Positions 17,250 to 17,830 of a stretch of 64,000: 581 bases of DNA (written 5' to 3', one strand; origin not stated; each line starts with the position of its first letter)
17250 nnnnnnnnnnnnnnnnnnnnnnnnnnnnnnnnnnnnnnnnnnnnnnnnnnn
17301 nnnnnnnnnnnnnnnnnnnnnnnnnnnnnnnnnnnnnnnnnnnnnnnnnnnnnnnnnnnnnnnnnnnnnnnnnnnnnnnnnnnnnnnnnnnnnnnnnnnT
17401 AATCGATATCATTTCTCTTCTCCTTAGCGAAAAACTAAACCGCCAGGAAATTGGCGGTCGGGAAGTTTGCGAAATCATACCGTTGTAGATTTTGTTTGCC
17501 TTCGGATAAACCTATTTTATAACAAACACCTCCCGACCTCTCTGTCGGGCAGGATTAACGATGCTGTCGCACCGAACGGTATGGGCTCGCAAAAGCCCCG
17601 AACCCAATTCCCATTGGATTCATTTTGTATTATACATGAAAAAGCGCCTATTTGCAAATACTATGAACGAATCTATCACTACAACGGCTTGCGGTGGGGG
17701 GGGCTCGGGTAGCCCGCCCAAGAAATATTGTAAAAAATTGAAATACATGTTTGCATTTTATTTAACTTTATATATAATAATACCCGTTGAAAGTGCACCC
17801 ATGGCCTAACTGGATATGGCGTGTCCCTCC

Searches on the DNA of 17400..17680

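Call 81: search_rna_families(source=window, start=17400, end=17680, threshold=evalue, max_evalue=10)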
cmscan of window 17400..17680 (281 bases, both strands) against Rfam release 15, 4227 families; matches with E-value up to 10: 2.
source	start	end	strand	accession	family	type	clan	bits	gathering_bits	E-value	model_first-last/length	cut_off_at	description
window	17410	17457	-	RF02980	freshwater-2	Cis-reg;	-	19.4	49.9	0.78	1-84/84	no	freshwater-2 RNA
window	17409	17483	+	RF01680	P5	Gene; sRNA;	-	17.2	60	0.97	1-71/71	no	Pseudomonas sRNA P5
